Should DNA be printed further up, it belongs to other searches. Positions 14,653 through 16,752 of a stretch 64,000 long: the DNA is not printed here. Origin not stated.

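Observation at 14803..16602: pheS carries an N-terminal AlaX/ThrRS-type tRNA_SAD domain with a degenerate metal site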

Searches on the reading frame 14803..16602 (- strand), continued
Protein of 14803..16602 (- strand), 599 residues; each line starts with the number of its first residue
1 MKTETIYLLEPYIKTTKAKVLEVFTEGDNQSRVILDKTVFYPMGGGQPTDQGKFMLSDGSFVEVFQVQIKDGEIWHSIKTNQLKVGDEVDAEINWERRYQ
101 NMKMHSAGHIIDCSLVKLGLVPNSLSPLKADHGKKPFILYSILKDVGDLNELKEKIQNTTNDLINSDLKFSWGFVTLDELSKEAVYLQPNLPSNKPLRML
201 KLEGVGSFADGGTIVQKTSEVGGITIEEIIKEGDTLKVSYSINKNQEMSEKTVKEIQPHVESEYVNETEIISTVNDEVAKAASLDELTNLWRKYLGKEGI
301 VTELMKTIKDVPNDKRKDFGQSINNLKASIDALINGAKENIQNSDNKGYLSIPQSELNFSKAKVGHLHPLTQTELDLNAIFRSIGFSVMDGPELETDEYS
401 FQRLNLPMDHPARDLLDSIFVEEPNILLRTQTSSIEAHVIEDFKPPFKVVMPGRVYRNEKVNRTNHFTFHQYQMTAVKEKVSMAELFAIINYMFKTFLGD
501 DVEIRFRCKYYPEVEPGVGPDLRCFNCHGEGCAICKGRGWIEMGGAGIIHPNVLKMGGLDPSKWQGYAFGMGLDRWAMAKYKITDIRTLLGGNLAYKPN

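Call 91: list_cluster_members(proteins=[P0121, P0370, P0386, P0361, P0362, P0363, P0364, P0367, P0373, P0344])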
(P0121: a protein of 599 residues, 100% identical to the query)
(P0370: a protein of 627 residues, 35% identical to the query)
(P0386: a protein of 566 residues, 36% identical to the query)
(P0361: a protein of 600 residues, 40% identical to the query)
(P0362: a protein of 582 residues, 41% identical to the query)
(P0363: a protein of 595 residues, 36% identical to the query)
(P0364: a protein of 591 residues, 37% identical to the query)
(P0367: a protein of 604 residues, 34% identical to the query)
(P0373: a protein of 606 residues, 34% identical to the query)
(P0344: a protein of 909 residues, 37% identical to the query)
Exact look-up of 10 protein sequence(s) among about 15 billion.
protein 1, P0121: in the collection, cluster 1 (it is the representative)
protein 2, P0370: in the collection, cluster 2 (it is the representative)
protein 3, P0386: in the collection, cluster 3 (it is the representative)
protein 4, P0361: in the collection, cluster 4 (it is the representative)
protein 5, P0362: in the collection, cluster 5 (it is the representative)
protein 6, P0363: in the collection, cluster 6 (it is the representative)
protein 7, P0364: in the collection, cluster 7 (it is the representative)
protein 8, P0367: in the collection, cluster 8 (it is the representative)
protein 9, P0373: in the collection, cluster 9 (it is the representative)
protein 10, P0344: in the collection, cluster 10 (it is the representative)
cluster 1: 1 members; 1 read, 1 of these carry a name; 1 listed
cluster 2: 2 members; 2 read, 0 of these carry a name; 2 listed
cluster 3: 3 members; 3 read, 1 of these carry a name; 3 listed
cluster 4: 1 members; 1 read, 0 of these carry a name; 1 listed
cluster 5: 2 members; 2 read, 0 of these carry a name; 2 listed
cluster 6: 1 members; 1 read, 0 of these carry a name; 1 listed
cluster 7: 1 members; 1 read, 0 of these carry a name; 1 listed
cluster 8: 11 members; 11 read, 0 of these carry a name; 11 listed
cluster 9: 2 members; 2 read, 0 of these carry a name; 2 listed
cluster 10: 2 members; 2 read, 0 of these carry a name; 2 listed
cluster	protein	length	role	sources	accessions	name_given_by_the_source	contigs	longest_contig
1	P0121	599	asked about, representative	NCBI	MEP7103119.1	MAG: alanine--tRNA ligase-related protein [Candidatus Dojkabacteria bacterium]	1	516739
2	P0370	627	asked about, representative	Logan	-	-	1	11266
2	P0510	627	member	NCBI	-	-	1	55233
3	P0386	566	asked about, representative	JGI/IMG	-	phenylalanyl-tRNA synthetase alpha chain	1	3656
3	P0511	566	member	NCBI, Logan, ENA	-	-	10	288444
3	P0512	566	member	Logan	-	-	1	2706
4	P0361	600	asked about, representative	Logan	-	-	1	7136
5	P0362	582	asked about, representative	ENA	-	-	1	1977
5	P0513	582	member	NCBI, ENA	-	-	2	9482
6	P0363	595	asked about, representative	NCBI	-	-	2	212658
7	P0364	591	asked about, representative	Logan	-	-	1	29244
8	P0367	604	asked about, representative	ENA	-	-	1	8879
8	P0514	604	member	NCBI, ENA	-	-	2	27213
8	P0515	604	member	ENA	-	-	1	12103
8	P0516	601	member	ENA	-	-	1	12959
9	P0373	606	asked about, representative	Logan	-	-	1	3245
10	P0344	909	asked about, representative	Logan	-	-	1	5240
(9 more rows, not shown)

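Call 92: find_encoding_contigs(protein=P0386, flank=8000, max_places=2)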
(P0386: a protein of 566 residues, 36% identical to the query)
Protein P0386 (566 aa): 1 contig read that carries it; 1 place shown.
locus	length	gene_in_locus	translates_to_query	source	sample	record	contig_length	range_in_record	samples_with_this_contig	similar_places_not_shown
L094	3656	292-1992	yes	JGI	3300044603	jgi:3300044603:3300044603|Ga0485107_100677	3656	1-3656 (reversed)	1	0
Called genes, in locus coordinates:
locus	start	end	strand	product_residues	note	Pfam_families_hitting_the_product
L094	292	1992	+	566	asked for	PF01411:tRNA-synt_2c, PF07973:tRNA_SAD, PF02912:Phe_tRNA-synt_N, PF01409:tRNA-synt_2d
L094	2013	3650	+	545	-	PF01588:tRNA_bind, PF03483:B3_4, PF03484:B5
